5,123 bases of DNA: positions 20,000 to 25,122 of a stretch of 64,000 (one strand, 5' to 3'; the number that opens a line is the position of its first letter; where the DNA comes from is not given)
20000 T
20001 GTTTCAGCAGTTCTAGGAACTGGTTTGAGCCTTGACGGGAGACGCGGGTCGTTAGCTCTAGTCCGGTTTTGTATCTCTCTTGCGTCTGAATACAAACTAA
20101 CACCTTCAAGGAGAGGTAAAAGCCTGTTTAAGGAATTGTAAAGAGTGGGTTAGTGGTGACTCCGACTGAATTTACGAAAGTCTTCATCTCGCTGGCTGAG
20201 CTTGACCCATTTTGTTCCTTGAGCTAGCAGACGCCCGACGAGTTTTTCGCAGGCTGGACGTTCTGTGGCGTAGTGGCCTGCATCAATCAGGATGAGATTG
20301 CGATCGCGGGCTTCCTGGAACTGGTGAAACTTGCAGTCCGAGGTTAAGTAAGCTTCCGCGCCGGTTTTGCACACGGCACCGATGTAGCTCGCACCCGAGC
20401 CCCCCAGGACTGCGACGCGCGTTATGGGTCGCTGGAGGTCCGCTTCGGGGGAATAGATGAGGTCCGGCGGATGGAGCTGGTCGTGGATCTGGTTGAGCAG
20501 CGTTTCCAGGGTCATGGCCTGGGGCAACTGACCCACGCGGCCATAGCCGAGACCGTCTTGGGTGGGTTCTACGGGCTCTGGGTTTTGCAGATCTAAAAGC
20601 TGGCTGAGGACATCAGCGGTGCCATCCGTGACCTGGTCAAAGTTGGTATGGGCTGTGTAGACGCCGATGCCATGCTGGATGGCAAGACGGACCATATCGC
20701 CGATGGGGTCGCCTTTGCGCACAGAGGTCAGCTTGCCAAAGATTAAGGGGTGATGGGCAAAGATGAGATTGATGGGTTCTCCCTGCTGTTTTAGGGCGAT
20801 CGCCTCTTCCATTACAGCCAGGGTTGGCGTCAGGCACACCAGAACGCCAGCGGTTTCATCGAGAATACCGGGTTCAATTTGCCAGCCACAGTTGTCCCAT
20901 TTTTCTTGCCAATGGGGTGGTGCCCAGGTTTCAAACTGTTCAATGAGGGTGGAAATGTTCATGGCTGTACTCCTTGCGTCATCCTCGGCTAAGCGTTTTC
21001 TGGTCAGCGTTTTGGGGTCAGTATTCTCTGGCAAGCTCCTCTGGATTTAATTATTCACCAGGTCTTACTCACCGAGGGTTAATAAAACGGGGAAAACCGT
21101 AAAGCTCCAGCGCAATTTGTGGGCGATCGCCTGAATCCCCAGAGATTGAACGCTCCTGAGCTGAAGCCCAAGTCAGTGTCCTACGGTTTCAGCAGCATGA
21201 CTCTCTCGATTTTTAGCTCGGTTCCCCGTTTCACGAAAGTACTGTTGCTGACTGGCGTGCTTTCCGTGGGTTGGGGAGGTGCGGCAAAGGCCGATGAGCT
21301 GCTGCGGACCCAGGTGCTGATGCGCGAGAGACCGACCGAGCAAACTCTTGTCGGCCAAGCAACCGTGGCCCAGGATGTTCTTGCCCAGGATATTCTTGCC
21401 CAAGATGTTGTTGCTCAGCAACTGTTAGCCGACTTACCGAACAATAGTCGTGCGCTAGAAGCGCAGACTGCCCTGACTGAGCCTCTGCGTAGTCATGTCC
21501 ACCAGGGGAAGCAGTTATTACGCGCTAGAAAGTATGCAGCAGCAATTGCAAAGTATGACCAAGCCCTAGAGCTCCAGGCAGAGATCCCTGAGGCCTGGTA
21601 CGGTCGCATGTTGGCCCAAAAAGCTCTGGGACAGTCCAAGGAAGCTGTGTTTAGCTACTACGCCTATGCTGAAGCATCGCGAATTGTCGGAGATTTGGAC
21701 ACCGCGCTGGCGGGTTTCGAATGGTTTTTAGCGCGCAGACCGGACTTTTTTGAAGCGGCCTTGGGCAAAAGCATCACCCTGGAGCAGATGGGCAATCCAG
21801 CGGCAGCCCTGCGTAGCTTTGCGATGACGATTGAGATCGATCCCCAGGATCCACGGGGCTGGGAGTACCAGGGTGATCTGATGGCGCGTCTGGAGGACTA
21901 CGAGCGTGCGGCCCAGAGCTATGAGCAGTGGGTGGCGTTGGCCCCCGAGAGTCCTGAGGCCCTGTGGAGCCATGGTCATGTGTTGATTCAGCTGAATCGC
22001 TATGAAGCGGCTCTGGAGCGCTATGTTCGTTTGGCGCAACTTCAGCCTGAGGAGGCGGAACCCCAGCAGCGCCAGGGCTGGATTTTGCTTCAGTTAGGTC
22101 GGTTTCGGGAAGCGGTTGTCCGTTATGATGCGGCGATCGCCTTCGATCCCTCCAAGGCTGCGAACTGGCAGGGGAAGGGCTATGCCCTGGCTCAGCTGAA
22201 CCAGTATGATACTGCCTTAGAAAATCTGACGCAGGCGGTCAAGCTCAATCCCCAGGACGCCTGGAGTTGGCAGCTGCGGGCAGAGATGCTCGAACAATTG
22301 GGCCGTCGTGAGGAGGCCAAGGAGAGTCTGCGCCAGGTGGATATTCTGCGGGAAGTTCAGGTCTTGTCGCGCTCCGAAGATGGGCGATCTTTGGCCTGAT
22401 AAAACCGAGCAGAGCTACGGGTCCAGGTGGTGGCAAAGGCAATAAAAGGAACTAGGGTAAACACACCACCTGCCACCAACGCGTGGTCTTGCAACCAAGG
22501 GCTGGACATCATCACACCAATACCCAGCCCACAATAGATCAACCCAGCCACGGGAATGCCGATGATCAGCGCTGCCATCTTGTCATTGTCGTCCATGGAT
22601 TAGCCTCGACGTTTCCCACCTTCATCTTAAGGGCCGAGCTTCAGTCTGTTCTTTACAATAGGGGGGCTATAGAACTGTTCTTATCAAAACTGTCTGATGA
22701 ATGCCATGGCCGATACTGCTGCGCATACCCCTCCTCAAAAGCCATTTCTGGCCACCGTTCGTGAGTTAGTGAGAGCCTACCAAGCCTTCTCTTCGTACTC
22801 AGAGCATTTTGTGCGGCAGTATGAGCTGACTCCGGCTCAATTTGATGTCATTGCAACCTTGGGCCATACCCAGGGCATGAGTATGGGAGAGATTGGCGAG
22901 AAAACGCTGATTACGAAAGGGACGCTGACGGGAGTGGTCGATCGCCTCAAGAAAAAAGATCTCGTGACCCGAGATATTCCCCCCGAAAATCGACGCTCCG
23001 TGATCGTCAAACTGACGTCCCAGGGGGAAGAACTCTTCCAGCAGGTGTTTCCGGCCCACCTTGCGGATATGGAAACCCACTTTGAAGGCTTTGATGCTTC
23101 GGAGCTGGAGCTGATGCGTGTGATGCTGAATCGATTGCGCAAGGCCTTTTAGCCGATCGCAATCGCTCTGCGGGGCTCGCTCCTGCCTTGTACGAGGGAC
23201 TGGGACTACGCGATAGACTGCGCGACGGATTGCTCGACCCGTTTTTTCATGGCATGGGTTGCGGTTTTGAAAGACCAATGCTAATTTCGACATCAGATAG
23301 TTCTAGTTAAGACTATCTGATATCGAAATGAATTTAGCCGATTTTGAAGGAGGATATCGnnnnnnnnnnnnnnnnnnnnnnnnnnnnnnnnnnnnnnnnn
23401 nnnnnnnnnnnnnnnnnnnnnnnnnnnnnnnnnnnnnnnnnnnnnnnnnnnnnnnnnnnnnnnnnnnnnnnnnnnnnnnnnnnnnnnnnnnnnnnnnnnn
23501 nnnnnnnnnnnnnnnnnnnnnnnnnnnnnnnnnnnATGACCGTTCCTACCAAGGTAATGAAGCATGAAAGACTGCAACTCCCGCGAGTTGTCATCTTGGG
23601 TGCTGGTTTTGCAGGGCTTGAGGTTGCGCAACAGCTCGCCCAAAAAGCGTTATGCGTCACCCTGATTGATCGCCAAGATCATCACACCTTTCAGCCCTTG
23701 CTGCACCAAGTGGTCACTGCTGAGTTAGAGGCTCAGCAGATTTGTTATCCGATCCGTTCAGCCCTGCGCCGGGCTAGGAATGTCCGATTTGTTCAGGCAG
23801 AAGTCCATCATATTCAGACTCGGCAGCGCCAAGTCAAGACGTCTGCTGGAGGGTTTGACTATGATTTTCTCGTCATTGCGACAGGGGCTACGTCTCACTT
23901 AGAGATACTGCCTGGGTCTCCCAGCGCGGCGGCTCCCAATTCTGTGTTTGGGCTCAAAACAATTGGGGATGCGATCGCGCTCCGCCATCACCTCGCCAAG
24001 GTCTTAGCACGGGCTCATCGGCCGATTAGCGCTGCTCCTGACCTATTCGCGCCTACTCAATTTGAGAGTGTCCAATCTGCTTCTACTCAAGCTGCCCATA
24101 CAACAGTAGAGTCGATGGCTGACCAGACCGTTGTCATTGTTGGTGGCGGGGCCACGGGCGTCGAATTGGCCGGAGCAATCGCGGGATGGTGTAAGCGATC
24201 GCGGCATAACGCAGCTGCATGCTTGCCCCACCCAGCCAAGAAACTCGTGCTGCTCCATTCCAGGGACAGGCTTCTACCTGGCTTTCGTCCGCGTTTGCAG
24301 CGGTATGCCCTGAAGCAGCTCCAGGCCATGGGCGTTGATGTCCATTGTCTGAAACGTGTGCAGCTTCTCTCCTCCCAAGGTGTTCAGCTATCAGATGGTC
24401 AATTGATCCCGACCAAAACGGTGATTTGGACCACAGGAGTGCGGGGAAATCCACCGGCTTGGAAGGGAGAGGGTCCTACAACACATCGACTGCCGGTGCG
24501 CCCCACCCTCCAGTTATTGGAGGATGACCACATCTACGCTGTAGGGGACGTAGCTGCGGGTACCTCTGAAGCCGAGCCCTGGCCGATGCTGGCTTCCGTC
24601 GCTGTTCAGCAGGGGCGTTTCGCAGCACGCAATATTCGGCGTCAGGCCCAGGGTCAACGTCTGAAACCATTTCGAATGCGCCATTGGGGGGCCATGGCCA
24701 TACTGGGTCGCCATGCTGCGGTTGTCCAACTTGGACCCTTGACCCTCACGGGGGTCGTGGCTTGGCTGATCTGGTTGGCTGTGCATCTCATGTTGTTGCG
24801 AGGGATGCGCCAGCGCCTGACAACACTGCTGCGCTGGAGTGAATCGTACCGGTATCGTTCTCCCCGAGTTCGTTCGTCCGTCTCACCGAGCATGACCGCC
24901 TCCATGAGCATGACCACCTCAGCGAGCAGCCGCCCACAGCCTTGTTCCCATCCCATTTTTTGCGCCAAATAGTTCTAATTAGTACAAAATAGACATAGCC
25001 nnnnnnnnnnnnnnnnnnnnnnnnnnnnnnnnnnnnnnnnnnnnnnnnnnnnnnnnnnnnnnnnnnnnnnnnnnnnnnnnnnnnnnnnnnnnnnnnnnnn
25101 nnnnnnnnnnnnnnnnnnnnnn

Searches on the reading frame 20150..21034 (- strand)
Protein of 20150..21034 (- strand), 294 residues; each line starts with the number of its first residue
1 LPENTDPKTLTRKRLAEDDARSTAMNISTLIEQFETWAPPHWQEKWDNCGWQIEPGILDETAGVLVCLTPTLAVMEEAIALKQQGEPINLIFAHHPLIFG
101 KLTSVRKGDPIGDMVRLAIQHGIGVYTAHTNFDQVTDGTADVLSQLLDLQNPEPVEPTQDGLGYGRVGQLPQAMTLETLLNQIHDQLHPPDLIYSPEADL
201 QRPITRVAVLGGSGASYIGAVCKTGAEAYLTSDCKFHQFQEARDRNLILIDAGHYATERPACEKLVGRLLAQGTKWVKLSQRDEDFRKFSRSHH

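Call 3: search_protein_families(library=pfam, proteins=[window:20150-21034:-], max_evalue=0.1)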
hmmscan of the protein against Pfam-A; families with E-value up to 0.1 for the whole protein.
window:20150-21034:- (294 aa): 1 family
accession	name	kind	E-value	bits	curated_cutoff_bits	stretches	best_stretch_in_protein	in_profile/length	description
PF01784.24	DUF34_NIF3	-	3e-64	217.5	23.4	1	25-271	1-237/256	Duf34/NIF3 (NGG1p interacting factor 3)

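Call 76: find_homologous_proteins(query=window:20153-20962:-, max_evalue=1e-60)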
Query window:20153-20962:- (270 aa): 761 proteins with E <= 1e-60 among 2466 candidates; the best 120 are listed.
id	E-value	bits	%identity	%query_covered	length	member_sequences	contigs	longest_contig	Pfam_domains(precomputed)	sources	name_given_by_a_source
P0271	2.2e-183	626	100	100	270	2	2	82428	PF01784.25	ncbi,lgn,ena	-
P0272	4.4e-146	503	81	100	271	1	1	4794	PF01784.25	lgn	-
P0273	3.4e-144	497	80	99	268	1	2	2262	PF01784.25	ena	-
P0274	2.5e-141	488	79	100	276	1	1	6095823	PF01784.25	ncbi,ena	-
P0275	7.4e-141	486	78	99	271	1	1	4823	PF01784.25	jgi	jgi:dinuclear metal center YbgI/SA1388 family protein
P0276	4.5e-138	477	79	99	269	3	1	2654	PF01784.25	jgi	jgi:dinuclear metal center YbgI/SA1388 family protein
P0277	3.2e-136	471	77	98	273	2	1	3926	PF01784.25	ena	-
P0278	6.6e-135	467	78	98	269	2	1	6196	PF01784.25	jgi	jgi:dinuclear metal center YbgI/SA1388 family protein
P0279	1.7e-133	462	75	98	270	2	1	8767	PF01784.25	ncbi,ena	-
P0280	3.4e-133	461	76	99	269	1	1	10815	PF01784.25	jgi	jgi:dinuclear metal center YbgI/SA1388 family protein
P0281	5.9e-133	460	76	98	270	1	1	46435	PF01784.25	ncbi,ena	-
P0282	9.7e-133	460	75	98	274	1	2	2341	PF01784.25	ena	-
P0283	1.3e-132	459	77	98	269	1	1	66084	PF01784.25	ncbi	-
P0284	2.6e-132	458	76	99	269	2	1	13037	PF01784.25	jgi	jgi:dinuclear metal center YbgI/SA1388 family protein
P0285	5.3e-132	457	75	98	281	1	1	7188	PF01784.25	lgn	-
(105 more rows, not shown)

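Call 77: find_encoding_contigs(protein=P0274, flank=5000, max_places=2)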
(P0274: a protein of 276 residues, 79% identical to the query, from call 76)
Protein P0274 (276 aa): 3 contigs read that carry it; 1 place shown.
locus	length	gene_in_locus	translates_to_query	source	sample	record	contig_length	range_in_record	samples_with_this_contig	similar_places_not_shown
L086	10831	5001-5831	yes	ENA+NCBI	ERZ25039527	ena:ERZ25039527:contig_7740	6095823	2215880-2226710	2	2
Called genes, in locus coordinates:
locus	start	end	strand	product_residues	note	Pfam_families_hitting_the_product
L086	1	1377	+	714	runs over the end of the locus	PF03412:Peptidase_C39, PF00664:ABC_membrane, PF00005:ABC_tran, PF02463:SMC_N (faint)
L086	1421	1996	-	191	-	PF05685:Uma2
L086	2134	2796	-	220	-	PF11866:DUF3386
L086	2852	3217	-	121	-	-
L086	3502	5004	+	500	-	PF00067:p450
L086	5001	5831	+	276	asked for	PF01784:DUF34_NIF3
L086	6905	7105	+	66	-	PF01632:Ribosomal_L35p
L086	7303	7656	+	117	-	PF00453:Ribosomal_L20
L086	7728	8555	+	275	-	PF00497:SBP_bac_3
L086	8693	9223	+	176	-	PF13424:TPR_12 (weak), PF13181:TPR_8 (faint), PF13428:TPR_14 (faint), PF13431:TPR_17 (faint), PF00515:TPR_1 (weak), PF07719:TPR_2 (weak), PF13414:TPR_11, PF00515:TPR_1 (weak), +2 more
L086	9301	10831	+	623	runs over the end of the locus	PF03717:PBP_dimer, PF00905:Transpeptidase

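Call 78: find_encoding_contigs(protein=P0272, flank=5000, max_places=2)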
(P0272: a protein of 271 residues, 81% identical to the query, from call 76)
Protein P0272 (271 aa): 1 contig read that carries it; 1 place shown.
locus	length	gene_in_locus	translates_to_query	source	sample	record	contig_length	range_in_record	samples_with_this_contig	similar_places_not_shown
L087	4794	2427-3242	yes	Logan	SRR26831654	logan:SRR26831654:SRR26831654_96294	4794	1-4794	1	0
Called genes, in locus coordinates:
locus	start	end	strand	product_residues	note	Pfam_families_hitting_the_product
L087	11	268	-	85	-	-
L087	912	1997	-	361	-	PF00180:Iso_dh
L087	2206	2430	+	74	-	-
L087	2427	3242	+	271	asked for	PF01784:DUF34_NIF3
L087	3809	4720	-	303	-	PF01370:Epimerase, PF05368:NmrA (weak), PF13460:NAD_binding_10, PF16363:GDP_Man_Dehyd (faint), PF08338:DUF1731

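Call 79: find_encoding_contigs(protein=P0271, flank=3000, max_places=4)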
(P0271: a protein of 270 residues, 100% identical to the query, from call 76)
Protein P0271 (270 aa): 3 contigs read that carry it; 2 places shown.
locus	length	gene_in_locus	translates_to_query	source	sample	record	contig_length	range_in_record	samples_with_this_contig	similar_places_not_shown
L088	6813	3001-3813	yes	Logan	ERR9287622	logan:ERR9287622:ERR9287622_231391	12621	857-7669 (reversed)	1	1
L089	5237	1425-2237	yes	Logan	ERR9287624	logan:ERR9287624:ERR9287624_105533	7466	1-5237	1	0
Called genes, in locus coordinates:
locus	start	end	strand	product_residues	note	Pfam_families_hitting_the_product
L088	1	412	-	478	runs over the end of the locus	PF13738:Pyr_redox_3 (faint), PF00070:Pyr_redox (weak), PF01266:DAO (faint), PF07992:Pyr_redox_2, PF00070:Pyr_redox (weak)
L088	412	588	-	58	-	PF09360:zf-CDGSH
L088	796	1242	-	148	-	PF22381:Staph_reg_Sar_Rot (weak), PF01047:MarR, PF12802:MarR_2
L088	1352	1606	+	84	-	-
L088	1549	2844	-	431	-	PF12895:ANAPC3 (faint), PF13428:TPR_14 (faint), PF13431:TPR_17 (faint), PF23914:TPR_CcmH_CycH (weak), PF13432:TPR_16 (weak), PF00515:TPR_1 (weak), PF13414:TPR_11 (weak), PF14559:TPR_19 (weak), +7 more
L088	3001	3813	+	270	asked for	PF01784:DUF34_NIF3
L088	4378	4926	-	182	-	PF18754:Nmad3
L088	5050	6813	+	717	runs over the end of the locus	PF13304:AAA_21 (faint), PF00005:ABC_tran, PF02463:SMC_N (faint)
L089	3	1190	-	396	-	?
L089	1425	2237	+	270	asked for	PF01784:DUF34_NIF3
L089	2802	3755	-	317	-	PF18754:Nmad3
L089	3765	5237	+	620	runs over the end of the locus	PF13304:AAA_21 (faint), PF00005:ABC_tran, PF02463:SMC_N (faint)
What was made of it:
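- One automatic annotation of a 99.5%-identical contig (L088) called a 717-aa ABC gene and only a 182-aa Nmad3 fragment (call 79).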

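Call 84: find_encoding_contigs(protein=P0283, flank=2500, max_places=1)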
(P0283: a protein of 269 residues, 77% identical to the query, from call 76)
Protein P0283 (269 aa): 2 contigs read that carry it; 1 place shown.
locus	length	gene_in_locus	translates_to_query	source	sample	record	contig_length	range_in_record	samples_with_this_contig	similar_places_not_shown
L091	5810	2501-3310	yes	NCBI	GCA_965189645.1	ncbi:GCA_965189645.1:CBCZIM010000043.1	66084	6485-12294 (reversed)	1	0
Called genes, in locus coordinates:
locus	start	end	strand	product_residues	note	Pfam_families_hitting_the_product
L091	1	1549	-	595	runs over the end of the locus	PF00496:SBP_bac_5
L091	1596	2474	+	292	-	PF05430:Methyltransf_30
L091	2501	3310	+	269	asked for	PF01784:DUF34_NIF3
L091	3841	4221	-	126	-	-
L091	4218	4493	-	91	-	-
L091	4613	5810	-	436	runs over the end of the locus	PF01547:SBP_bac_1, PF13416:SBP_bac_8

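Call 85: find_encoding_contigs(protein=P0281, flank=2500, max_places=1)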
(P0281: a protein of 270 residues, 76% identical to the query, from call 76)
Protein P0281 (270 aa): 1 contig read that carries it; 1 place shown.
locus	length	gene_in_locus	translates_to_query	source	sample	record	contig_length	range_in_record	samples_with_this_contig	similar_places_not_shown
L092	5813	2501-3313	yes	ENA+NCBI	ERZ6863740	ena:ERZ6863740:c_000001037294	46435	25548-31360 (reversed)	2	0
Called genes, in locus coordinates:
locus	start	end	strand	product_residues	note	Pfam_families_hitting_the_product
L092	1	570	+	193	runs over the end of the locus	PF09685:MamF_MmsF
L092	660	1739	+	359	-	PF01820:Dala_Dala_lig_N, PF02222:ATP-grasp, PF07478:Dala_Dala_lig_C, PF02786:CPSase_L_D2 (weak)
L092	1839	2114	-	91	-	-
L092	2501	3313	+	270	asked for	PF01784:DUF34_NIF3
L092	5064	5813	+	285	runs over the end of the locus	PF00353:HemolysinCabind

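Call 86: find_encoding_contigs(protein=P0280, flank=2500, max_places=1)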
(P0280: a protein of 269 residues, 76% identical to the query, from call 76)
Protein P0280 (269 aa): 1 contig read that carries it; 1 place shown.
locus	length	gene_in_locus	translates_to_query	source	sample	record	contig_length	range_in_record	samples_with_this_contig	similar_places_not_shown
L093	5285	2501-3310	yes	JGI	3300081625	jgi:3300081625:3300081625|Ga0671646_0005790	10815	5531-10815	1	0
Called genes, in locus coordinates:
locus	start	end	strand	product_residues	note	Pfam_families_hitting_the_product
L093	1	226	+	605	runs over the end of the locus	PF00664:ABC_membrane, PF00005:ABC_tran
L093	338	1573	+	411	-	PF00155:Aminotran_1_2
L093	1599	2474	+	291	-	PF05430:Methyltransf_30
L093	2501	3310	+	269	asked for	PF01784:DUF34_NIF3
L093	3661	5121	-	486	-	PF02743:dCache_1, PF00990:GGDEF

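Call 87: find_encoding_contigs(protein=P0278, flank=2500, max_places=1)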
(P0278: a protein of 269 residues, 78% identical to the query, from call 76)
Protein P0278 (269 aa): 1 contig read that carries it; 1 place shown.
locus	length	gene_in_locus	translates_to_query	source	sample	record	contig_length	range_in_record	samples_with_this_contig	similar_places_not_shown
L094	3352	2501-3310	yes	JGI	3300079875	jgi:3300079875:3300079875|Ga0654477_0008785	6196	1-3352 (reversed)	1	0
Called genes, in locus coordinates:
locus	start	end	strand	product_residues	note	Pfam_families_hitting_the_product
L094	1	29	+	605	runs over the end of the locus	PF00664:ABC_membrane, PF00005:ABC_tran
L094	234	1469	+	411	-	PF00155:Aminotran_1_2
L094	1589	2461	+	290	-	PF05430:Methyltransf_30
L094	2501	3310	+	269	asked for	PF01784:DUF34_NIF3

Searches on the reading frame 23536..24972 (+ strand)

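Call 69: search_protein_families(library=pfam, proteins=[window:23536-24972:+], max_evalue=0.001)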
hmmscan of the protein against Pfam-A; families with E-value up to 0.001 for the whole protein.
window:23536-24972:+ (478 aa): 13 families
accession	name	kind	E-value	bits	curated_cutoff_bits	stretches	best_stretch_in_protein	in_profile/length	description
PF07992.20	Pyr_redox_2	-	1.7e-46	159.4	26.1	1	17-360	2-291/291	Pyridine nucleotide-disulphide oxidoreductase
PF00070.33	Pyr_redox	-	3.4e-16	60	22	2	17-69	1-55/82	Pyridine nucleotide-disulphide oxidoreductase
PF01266.30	DAO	-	3.7e-08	33.7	27.9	1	17-48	1-32/353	FAD dependent oxidoreductase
PF13738.12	Pyr_redox_3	-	1.1e-06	28.6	30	0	9-125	158-274/305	Pyridine nucleotide-disulphide oxidoreductase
PF03486.20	HI0933_like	-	2.9e-05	24.1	50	0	17-48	2-33/244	HI0933-like protein Rossmann domain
PF22366.1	NDH2_C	-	5e-05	23.8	27.7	1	383-435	1-54/62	NDH2 C-terminal domain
PF13450.12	NAD_binding_8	-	7.4e-05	23.4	21.9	1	20-49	1-30/68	NAD(P)-binding Rossmann-like domain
PF05834.18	Lycopene_cycl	-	9.4e-05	22.1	23.4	0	18-52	2-38/380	Lycopene cyclase protein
PF01134.28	GIDA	-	0.0001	22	22.1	0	18-48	2-29/391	Glucose inhibited division protein A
PF06690.17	HcgC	-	0.00039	20.5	31.4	0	6-68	34-93/248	FeGP cofactor biosynthesis protein, methyltransferase HcgC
PF03949.21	Malic_M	-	0.00052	19.8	23.5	0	8-38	18-48/258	Malic enzyme, NAD binding domain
PF01946.23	Thi4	-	0.00083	19.1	26.2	0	18-46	20-49/235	Thi4 family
PF01488.26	Shikimate_DH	-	0.00097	19.7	24.3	0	10-67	7-64/138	Shikimate / quinate 5-dehydrogenase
